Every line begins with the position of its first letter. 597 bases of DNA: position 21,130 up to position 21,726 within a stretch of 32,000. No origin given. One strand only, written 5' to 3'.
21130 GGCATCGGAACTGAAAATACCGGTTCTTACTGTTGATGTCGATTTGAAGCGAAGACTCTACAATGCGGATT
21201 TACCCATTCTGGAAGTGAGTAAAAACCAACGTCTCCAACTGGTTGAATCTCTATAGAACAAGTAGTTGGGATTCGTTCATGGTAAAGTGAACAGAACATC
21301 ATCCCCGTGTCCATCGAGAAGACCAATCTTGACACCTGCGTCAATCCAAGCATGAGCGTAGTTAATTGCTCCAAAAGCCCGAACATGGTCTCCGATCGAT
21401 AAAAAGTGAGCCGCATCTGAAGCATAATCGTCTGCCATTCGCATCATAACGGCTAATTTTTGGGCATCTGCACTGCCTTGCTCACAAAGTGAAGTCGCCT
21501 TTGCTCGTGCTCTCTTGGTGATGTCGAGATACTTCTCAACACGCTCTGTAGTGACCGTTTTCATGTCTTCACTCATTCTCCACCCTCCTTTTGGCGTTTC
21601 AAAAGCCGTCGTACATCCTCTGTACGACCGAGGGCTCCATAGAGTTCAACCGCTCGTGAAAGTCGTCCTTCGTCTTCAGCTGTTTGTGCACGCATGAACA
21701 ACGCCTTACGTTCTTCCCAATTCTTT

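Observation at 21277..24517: Translationally coupled trio: pseudo-ATPase ORC-like/wHTH protein, cytoplasmic beta-propeller protein and DUF357-like protein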

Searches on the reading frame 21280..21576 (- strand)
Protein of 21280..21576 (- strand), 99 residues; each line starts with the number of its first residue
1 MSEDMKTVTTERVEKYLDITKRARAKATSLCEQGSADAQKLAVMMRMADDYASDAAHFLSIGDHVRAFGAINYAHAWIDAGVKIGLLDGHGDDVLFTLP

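Call 3: search_protein_families(library=pfam, proteins=[window:21280-21576:-], max_evalue=1)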
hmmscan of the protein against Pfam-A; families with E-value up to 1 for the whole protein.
window:21280-21576:- (99 aa): 3 families
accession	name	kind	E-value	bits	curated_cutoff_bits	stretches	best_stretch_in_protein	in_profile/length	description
PF04010.18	DUF357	-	2.9e-19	69.3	29.4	1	15-87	1-73/73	Protein of unknown function (DUF357)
PF14270.11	DUF4358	-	0.047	14.4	25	1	3-47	7-51/102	Domain of unknown function (DUF4358)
PF21659.2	Flavi_E_stem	-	0.15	12.9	27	1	31-72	7-49/95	Flavivirus envelope glycoprotein E, stem/anchor domain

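Call 4: search_protein_families(library=ncbifam, proteins=[window:21280-21576:-], max_evalue=1)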
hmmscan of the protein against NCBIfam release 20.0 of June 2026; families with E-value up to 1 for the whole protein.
window:21280-21576:- (99 aa): 0 families

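Call 15: find_homologous_proteins(query=window:21280-21576:-)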
Query window:21280-21576:- (99 aa): 784 proteins with E <= 0.001 among 789 candidates; the best 120 are listed.
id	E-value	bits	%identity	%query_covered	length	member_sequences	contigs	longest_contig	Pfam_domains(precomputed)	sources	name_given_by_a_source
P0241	2.9e-56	205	96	100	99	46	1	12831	PF04010.19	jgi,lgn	jgi:hypothetical protein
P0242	2.0e-52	193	89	100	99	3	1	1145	PF04010.19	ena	-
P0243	6.5e-51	188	86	100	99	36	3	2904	PF04010.19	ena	-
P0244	2.5e-50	186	86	100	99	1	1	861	PF04010.19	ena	-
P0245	3.3e-49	183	84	100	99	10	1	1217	PF04010.19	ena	-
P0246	3.2e-48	180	84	100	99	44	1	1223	PF04010.19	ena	-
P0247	9.0e-48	178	83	100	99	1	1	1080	PF04010.19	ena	-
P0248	2.7e-47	177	84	100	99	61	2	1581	PF04010.19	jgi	jgi:hypothetical protein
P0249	5.3e-47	176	83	100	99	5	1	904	PF04010.19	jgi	-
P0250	8.7e-46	172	81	100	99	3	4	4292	PF04010.19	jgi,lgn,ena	jgi:hypothetical protein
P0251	1.2e-44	168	79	100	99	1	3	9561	PF04010.19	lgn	-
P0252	1.9e-44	168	79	100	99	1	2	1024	PF04010.19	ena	-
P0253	2.2e-44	167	78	100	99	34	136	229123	PF04010.19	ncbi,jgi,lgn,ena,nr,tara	ncbi:MAG TPA: DUF357 domain-containing protein [Candidatus Poseidoniales archaeon]|jgi:hypothetical 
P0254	2.3e-44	167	78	100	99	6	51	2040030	PF04010.19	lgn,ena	-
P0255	2.4e-44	167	81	100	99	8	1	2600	PF04010.19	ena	-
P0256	5.2e-44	166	77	100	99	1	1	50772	PF04010.19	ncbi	-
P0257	5.9e-44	166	78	100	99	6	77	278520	PF04010.19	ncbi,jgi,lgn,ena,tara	ncbi:MAG: DUF357 domain-containing protein [Candidatus Poseidoniaceae archaeon]|jgi:hypothetical pro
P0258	1.0e-43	165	77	100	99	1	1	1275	PF04010.19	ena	-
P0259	1.4e-43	165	80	100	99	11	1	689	PF04010.19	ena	-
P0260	1.6e-43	165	77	100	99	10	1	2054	PF04010.19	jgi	-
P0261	1.8e-43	164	74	100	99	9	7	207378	PF04010.19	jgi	jgi:hypothetical protein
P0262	2.3e-43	164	77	100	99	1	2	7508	PF04010.19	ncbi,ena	-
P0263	3.3e-43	164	77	100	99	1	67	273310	PF04010.19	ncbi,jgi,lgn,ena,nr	ncbi:MAG: DUF357 domain-containing protein [Candidatus Poseidoniaceae archaeon]|jgi:hypothetical pro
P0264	3.3e-43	164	77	100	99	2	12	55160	PF04010.19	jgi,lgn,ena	jgi:hypothetical protein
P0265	3.6e-43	164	76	100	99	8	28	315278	PF04010.19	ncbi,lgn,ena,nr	ncbi:MAG: DUF357 domain-containing protein [Candidatus Poseidoniales archaeon]|nr:MAG: DUF357 domain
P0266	4.4e-43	163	78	100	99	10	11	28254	PF04010.19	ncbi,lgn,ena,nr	ncbi:MAG: DUF357 domain-containing protein [Candidatus Thermoplasmatota archaeon]|nr:DUF357 domain-c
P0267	4.6e-43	163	76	100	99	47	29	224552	PF04010.19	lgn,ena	-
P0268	5.8e-43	163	76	100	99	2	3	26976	PF04010.19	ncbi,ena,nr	ncbi:MAG TPA: DUF357 domain-containing protein [Candidatus Poseidoniales archaeon]|nr:MAG TPA: DUF35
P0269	8.1e-43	162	76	100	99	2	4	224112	PF04010.19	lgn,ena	-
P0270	8.5e-43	162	75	100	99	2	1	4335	PF04010.19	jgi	-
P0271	1.1e-42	162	78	100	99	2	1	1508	PF04010.19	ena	-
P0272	1.1e-42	162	78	100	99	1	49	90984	PF04010.19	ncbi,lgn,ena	-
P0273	1.3e-42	162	77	100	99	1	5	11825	PF04010.19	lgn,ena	-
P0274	1.4e-42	162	76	100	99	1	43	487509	PF04010.19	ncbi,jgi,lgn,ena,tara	tara:strand:- start:491 stop:790 length:300 start_codon:yes stop_codon:yes gene_type:complete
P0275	1.4e-42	162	77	100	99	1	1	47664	PF04010.19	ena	-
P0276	1.4e-42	162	76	100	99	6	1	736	PF04010.19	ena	-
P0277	1.6e-42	161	77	100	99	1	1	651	PF04010.19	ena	-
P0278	1.7e-42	161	77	100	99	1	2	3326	PF04010.19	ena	-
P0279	1.9e-42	161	75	100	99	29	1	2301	PF04010.19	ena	-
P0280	2.2e-42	161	77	100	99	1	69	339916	PF04010.19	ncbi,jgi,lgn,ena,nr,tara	ncbi:MAG: hypothetical protein CM15mP78_12120 [Candidatus Poseidoniales archaeon]|jgi:hypothetical p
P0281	2.2e-42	161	77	100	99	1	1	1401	PF04010.19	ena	-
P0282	2.2e-42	161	77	100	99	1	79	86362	PF04010.19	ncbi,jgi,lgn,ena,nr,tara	ncbi:MAG: DUF357 domain-containing protein [Candidatus Thermoplasmatota archaeon]|nr:hypothetical pr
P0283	2.4e-42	161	76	100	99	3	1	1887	PF04010.19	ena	-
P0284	2.5e-42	161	76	100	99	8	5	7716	PF04010.19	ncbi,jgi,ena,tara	tara:strand:+ start:170 stop:469 length:300 start_codon:yes stop_codon:yes gene_type:complete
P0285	2.6e-42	161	76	100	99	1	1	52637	PF04010.19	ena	-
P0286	3.0e-42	161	77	98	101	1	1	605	PF04010.19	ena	-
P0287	3.7e-42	160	78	93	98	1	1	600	PF04010.19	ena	-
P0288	3.7e-42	160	78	100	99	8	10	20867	PF04010.19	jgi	-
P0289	3.8e-42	160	76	100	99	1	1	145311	PF04010.19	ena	-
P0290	3.9e-42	160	78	100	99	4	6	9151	PF04010.19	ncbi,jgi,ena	-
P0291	4.1e-42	160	77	100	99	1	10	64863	PF04010.19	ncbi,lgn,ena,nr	ncbi:MAG: DUF357 domain-containing protein [Candidatus Thermoplasmatota archaeon]|nr:DUF357 domain-c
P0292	4.3e-42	160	76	100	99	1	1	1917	PF04010.19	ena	-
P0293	4.5e-42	160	76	100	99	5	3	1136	PF04010.19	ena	-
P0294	5.1e-42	160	77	100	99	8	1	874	PF04010.19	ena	-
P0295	5.2e-42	160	78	100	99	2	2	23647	PF04010.19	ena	-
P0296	5.5e-42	160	77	100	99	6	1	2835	PF04010.19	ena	-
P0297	7.0e-42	159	77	100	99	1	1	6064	PF04010.19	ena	-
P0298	7.3e-42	159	76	100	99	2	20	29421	PF04010.19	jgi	jgi:hypothetical protein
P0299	7.9e-42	159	76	100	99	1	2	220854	PF04010.19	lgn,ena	-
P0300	8.4e-42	159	77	100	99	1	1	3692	PF04010.19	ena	-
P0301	9.8e-42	159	75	100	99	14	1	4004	PF04010.19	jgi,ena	jgi:hypothetical protein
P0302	1.0e-41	159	79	100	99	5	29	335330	PF04010.19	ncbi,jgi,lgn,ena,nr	ncbi:MAG: DUF357 domain-containing protein [Candidatus Poseidonia sp.]|nr:DUF357 domain-containing p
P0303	1.0e-41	159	77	100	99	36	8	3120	PF04010.19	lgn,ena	-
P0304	1.0e-41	159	78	100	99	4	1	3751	PF04010.19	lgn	-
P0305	1.0e-41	159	77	100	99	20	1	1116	PF04010.19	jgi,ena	-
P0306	1.1e-41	159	78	100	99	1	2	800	PF04010.19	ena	-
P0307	1.1e-41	159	76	100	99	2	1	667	PF04010.19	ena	-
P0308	1.1e-41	159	76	100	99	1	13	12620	PF04010.19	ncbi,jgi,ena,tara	tara:strand:+ start:173 stop:472 length:300 start_codon:yes stop_codon:yes gene_type:complete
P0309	1.2e-41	159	77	100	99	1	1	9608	PF04010.19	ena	-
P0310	1.5e-41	158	76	100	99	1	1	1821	PF04010.19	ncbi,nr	ncbi:MAG: DUF357 domain-containing protein [Candidatus Thermoplasmatota archaeon]|nr:DUF357 domain-c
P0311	1.5e-41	158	77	100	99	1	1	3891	PF04010.19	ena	-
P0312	1.6e-41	158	76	100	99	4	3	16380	PF04010.19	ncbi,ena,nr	ncbi:MAG: DUF357 domain-containing protein [Candidatus Thermoplasmatota archaeon]|nr:DUF357 domain-c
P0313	1.8e-41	158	74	100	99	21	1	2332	PF04010.19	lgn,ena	-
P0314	1.9e-41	158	77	100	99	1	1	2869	PF04010.19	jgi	jgi:hypothetical protein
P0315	1.9e-41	158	77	100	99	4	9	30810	PF04010.19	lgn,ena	-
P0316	2.2e-41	158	75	100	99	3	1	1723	PF04010.19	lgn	-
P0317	2.4e-41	158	76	100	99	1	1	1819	PF04010.19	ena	-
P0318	2.6e-41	158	71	100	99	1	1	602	PF04010.19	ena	-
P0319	2.7e-41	158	78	100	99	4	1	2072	PF04010.19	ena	-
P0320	2.9e-41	157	76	100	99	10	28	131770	PF04010.19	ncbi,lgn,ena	-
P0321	2.9e-41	157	79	100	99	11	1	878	PF04010.19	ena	-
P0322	3.0e-41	157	75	100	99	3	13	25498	PF04010.19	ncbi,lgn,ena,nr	ncbi:MAG: DUF357 domain-containing protein [Candidatus Poseidoniaceae archaeon]|nr:DUF357 domain-con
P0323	3.0e-41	157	76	100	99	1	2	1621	PF04010.19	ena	-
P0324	3.1e-41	157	76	100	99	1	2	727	PF04010.19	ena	-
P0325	3.2e-41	157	75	100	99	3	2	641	PF04010.19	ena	-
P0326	3.5e-41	157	77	100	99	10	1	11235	PF04010.19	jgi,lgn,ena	-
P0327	3.7e-41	157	73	100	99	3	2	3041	PF04010.19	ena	-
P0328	4.2e-41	157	76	100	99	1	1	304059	PF04010.19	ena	-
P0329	4.9e-41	157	77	100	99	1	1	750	PF04010.19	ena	-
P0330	4.9e-41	157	76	100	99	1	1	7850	PF04010.19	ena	-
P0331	5.4e-41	157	76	100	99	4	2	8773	PF04010.19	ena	-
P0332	6.8e-41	156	77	100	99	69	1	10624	PF04010.19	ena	-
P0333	7.2e-41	156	79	100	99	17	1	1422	PF04010.19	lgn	-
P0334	1.3e-40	155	73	95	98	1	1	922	PF04010.19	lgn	-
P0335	1.4e-40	155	73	95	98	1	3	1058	PF04010.19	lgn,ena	-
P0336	1.4e-40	155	73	95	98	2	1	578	PF04010.19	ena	-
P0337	1.5e-40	155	77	97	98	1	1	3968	PF04010.19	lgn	-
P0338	1.7e-40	155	75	93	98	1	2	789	PF04010.19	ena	-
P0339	1.8e-40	155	75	93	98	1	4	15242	PF04010.19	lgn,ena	-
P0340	1.8e-40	155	72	100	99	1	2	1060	PF04010.19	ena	-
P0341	1.8e-40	155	75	100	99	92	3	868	PF04010.19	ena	-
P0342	2.1e-40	155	75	100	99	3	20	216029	PF04010.19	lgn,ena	-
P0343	2.1e-40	155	76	97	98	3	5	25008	PF04010.19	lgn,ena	-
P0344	2.2e-40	155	75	100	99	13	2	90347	PF04010.19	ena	-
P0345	2.3e-40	155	74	100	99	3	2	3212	PF04010.19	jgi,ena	-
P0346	2.4e-40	154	74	100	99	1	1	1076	PF04010.19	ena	-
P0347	2.5e-40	154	72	100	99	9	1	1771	PF04010.19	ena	-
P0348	2.7e-40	154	75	100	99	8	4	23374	PF04010.19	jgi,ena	-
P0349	2.7e-40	154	73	95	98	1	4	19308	PF04010.19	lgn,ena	-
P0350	3.0e-40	154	73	100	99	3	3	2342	PF04010.19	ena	-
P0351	3.1e-40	154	73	100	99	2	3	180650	PF04010.19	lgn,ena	-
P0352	3.2e-40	154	75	97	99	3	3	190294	PF04010.19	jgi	jgi:hypothetical protein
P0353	3.2e-40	154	76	100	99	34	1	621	PF04010.19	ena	-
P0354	3.4e-40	154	74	100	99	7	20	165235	PF04010.19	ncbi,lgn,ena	-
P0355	3.5e-40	154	74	100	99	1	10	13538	PF04010.19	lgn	-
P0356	4.8e-40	154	73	100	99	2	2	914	PF04010.19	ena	-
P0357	4.8e-40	154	76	100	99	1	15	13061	PF04010.19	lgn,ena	-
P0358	4.9e-40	154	74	100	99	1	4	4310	PF04010.19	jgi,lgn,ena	-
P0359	4.9e-40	154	73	100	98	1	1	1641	PF04010.19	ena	-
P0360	6.6e-40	153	75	100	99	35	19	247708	PF04010.19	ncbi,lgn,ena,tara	tara:strand:- start:10827 stop:11126 length:300 start_codon:yes stop_codon:yes gene_type:complete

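Call 39: search_solved_structures(query=window:21280-21576:-, max_evalue=1, show_alignments=2)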
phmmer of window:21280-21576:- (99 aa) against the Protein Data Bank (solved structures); distinct sequences matched with E-value up to 1: 4.
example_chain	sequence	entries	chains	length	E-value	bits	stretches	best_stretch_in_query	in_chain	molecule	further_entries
2pmr_A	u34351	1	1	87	8.6e-07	32.7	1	10-90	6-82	Uncharacterized protein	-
2oo2_A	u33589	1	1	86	1.4e-06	32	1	43-88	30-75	Hypothetical protein AF_1782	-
4fzo_A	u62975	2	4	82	0.0002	25.1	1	11-80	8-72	uranyl binding protein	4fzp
4plc_A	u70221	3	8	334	0.14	16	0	7-64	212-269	lactate dehydrogenase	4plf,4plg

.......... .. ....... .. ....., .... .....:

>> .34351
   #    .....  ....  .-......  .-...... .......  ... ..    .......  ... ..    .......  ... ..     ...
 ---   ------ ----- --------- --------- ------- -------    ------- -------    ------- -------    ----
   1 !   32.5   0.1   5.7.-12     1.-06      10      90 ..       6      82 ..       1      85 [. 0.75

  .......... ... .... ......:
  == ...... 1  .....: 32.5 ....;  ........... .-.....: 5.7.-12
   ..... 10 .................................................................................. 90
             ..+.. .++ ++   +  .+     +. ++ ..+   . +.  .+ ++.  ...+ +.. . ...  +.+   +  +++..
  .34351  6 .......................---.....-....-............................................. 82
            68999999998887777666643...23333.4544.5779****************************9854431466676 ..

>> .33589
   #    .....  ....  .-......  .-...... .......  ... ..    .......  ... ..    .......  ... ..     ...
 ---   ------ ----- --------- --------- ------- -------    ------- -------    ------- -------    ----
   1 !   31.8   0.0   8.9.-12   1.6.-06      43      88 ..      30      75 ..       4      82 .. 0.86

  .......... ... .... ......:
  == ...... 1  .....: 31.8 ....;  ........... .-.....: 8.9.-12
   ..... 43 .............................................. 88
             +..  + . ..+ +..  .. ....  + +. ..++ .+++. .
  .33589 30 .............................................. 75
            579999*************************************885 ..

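Call 78: search_protein_families(library=padloc, proteins=[window:21280-21576:-], max_evalue=0.01)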
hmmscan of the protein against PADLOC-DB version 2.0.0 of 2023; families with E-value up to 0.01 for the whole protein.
window:21280-21576:- (99 aa): 0 families

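Call 79: search_protein_families(library=phrogs, proteins=[window:21280-21576:-], max_evalue=0.01)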
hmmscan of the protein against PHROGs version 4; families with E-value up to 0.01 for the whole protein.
window:21280-21576:- (99 aa): 0 families
